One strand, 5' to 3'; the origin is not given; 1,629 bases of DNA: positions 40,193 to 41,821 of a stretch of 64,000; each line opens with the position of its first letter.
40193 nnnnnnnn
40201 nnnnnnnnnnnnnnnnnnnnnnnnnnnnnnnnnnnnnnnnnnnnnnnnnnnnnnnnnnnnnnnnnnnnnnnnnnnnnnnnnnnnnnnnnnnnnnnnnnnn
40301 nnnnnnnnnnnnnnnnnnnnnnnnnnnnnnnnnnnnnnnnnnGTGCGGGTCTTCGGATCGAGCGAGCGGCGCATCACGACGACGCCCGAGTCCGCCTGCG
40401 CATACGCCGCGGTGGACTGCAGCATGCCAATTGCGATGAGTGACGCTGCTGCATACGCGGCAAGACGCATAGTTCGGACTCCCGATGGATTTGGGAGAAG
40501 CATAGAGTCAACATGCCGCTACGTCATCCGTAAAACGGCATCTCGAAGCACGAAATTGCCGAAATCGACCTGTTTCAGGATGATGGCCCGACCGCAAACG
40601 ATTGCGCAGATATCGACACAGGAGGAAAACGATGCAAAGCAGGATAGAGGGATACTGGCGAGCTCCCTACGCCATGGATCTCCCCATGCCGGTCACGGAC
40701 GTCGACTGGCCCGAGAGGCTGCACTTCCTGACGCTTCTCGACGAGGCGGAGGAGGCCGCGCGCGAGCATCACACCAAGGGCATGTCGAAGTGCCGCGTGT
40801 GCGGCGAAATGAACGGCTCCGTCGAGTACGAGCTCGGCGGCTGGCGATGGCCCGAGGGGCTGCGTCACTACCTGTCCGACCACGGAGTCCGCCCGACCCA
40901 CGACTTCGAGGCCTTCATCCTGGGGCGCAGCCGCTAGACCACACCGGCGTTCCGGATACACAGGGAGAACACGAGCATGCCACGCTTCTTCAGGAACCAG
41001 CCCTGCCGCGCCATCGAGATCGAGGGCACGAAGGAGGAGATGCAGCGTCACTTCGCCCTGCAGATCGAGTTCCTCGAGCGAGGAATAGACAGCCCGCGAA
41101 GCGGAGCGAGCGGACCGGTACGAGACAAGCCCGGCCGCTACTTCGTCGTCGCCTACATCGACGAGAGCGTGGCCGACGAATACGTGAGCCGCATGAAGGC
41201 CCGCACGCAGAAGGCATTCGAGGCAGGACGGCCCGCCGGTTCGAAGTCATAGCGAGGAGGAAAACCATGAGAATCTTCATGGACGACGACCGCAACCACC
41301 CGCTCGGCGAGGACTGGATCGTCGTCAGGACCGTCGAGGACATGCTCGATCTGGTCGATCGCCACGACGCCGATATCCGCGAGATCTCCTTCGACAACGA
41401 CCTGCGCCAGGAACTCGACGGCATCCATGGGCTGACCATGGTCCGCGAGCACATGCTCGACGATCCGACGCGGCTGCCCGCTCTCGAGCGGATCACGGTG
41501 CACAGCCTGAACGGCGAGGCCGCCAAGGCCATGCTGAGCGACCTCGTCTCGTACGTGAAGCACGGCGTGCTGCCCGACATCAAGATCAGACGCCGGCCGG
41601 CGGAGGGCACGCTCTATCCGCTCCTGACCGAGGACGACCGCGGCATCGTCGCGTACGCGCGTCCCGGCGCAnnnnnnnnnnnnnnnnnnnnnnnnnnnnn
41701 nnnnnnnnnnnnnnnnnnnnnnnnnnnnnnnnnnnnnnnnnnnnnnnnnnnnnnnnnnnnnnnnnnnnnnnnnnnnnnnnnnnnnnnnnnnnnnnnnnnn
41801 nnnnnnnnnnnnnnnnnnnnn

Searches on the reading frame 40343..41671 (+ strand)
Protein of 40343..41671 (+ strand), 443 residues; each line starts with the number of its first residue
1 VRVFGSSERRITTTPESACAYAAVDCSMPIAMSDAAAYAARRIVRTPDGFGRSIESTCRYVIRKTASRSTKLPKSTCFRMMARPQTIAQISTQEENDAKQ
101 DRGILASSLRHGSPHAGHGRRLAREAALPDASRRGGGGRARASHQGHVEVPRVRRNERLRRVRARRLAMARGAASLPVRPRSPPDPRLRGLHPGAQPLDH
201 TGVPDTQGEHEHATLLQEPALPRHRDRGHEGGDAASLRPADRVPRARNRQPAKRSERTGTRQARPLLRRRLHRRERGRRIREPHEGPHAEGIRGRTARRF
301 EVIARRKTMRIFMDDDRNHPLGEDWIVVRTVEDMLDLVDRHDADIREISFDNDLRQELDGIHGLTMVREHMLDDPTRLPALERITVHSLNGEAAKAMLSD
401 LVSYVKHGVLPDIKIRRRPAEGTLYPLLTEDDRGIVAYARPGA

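Call 13: search_protein_families(library=pfam, proteins=[window:40343-41671:+], max_evalue=0.01)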
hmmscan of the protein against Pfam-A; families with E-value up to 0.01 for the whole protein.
window:40343-41671:+ (443 aa): 1 family
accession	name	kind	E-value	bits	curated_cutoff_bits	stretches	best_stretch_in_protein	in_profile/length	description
PF20274.4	cREC_REC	-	2.1e-14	54.4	27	1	309-399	1-84/88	Cyclic-phosphate processing Receiver domain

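Call 14: search_protein_families(library=phrogs, proteins=[window:40343-41671:+], max_evalue=0.001)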
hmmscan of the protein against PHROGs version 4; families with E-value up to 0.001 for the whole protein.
window:40343-41671:+ (443 aa): 1 family
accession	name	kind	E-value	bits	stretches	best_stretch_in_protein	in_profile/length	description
phrog_1479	-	unknown function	1.8e-17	64.8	1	306-406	3-105/124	-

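Call 60: search_protein_families(library=padloc, proteins=[window:40343-41671:+], max_evalue=0.01)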
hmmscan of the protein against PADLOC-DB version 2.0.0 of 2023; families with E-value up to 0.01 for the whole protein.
window:40343-41671:+ (443 aa): 0 families
